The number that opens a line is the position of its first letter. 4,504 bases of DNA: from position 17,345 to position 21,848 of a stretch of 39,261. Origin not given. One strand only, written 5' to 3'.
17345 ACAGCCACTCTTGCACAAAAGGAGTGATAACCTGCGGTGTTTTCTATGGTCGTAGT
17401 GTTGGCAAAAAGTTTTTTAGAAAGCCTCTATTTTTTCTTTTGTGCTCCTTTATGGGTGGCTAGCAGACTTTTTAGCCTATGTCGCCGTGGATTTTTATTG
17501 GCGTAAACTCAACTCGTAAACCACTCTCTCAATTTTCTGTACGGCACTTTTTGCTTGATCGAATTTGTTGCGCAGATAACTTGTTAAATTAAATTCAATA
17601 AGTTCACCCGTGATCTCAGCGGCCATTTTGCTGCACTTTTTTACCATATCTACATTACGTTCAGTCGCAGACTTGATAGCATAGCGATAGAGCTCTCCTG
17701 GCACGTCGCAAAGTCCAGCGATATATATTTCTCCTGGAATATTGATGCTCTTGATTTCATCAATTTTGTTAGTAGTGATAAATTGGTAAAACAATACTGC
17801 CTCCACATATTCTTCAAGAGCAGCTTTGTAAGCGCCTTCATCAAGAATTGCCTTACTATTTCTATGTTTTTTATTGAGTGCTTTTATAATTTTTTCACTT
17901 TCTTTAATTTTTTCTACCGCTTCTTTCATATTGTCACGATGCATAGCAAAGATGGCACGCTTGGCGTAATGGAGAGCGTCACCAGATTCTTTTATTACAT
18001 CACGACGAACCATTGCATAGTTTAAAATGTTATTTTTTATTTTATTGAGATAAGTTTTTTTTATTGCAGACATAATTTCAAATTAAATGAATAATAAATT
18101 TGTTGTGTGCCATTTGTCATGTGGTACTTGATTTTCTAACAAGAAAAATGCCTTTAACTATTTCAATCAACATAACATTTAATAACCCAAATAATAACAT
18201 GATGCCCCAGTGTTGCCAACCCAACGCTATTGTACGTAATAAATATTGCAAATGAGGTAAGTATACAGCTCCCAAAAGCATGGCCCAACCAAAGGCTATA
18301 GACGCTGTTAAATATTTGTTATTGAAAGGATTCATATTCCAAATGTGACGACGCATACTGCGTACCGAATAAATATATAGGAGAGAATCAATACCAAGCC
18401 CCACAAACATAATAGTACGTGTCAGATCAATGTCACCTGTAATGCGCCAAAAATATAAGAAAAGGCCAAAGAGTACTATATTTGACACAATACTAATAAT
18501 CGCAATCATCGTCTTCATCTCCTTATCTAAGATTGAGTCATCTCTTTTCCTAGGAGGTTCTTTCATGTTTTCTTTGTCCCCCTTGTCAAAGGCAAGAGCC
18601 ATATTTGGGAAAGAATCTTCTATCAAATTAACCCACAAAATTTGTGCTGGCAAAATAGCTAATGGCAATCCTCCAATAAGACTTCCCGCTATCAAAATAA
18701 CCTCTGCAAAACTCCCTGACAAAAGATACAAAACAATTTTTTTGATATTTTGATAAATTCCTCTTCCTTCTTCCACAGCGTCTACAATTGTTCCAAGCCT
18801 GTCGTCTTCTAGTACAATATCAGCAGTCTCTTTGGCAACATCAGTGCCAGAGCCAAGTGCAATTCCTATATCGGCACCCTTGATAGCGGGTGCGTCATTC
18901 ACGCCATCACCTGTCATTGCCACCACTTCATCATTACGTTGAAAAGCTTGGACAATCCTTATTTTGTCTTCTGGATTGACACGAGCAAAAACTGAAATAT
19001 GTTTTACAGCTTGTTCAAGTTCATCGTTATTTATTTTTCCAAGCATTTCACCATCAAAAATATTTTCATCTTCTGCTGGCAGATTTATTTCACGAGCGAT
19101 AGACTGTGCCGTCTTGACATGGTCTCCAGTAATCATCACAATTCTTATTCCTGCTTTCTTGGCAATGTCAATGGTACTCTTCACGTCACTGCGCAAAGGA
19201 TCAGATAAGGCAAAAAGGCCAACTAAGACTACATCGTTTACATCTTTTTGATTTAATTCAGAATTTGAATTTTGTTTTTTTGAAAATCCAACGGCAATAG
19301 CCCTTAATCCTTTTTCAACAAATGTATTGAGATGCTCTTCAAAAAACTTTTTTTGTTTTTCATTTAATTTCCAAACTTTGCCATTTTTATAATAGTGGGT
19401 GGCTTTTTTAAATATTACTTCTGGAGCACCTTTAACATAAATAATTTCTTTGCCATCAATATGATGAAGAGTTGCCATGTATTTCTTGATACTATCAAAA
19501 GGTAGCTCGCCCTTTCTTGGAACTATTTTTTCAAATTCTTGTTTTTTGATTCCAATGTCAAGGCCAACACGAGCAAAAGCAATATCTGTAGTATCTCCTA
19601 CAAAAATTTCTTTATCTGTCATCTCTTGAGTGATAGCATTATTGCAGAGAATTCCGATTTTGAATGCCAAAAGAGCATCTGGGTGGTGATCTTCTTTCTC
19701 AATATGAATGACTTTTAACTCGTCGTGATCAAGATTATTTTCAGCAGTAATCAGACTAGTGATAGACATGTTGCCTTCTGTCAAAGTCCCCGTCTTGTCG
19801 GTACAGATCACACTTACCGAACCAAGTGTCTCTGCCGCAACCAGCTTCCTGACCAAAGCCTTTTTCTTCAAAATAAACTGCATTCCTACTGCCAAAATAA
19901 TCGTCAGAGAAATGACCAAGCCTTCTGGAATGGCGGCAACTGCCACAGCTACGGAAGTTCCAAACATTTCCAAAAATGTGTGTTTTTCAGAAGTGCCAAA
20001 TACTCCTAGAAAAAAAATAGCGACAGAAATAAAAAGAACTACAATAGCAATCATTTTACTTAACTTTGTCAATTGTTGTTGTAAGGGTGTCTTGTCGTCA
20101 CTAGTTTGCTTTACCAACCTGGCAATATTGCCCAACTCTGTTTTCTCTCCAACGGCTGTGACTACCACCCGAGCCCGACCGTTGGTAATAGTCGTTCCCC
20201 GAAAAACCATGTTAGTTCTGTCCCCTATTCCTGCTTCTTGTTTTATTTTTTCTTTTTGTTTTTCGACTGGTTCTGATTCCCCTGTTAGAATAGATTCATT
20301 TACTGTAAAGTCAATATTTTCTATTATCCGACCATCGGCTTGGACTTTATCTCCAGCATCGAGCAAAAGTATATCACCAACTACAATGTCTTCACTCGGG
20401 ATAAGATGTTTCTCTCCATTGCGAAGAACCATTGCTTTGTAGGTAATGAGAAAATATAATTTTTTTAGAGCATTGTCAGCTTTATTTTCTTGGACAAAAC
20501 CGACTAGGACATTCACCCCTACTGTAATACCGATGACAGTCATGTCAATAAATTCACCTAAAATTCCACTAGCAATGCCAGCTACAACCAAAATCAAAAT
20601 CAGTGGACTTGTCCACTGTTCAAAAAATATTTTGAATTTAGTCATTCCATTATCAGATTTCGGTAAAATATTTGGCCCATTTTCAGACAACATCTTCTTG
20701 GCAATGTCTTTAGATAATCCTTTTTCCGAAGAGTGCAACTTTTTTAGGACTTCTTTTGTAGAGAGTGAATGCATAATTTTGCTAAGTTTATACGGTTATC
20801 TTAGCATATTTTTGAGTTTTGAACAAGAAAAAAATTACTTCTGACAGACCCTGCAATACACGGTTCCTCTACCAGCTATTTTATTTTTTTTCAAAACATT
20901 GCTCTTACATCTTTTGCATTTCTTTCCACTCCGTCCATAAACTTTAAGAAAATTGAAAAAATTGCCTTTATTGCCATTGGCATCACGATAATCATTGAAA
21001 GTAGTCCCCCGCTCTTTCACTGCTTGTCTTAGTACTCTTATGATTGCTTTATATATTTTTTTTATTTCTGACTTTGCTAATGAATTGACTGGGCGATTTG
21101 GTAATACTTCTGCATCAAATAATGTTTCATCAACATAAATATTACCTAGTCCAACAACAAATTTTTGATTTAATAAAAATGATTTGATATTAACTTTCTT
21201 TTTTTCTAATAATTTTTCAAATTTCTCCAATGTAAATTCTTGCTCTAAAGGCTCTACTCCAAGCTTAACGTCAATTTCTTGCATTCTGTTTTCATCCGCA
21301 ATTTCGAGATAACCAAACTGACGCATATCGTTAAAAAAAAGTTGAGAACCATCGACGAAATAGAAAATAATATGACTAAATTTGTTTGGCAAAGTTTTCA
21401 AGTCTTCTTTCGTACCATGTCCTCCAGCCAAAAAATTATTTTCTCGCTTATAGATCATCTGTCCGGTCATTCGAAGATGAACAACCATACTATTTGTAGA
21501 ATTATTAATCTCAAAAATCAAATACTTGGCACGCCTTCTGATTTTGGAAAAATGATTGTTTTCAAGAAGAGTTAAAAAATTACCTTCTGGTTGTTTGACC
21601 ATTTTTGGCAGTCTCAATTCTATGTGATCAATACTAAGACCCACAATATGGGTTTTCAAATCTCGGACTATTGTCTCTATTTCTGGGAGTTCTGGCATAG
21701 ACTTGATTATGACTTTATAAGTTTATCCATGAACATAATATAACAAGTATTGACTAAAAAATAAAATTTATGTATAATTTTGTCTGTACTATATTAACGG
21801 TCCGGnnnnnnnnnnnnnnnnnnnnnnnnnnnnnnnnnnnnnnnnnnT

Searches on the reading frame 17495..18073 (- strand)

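Call 56: search_protein_families(library=pfam, proteins=[window:17495-18073:-])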
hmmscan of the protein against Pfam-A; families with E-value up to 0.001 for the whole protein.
window:17495-18073:- (192 aa): 1 family
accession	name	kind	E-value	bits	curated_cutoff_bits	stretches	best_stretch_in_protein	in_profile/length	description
PF01997.21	Translin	-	2e-22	80.6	25.9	1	23-191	3-204/205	Translin family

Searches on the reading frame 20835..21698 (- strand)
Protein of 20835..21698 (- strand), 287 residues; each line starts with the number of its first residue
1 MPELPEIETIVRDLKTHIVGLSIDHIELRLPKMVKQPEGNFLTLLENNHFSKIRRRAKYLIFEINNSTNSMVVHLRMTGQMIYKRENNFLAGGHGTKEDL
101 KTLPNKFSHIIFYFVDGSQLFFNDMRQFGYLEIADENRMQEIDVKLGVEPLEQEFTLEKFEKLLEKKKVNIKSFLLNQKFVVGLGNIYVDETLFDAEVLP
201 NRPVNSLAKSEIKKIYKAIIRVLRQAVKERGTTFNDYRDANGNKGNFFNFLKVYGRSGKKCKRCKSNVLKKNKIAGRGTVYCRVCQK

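Call 26: search_protein_families(library=ncbifam, proteins=[window:20835-21698:-])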
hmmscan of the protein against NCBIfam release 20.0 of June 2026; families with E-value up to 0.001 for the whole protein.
window:20835-21698:- (287 aa): 7 families
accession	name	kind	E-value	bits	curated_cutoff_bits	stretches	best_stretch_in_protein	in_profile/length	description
NF002211.1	PRK01103.1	equivalog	1.8e-84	283.5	212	1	1-287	1-274/274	bifunctional DNA-formamidopyrimidine glycosylase/DNA-(apurinic or apyrimidinic site) lyase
TIGR00577.1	fpg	equivalog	6.8e-82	274.9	203.3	1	1-286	1-276/276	DNA-formamidopyrimidine glycosylase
NF010551.0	PRK13945.1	equivalog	2.3e-69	233.9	348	1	1-287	1-282/282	DNA-formamidopyrimidine glycosylase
NF011385.0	PRK14810.1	equivalog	1.9e-60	204.6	423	1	1-287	1-272/272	DNA-formamidopyrimidine glycosylase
NF011386.0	PRK14811.1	equivalog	1.2e-56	191.9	414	1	1-287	1-263/269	DNA-formamidopyrimidine glycosylase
NF007763.0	PRK10445.1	equivalog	3.3e-23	82.4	252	1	1-287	1-263/263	endonuclease VIII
NF040775.1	endonuc_Nei2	equivalog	7.7e-17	61.6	400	1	127-287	101-252/252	endonuclease VIII Nei2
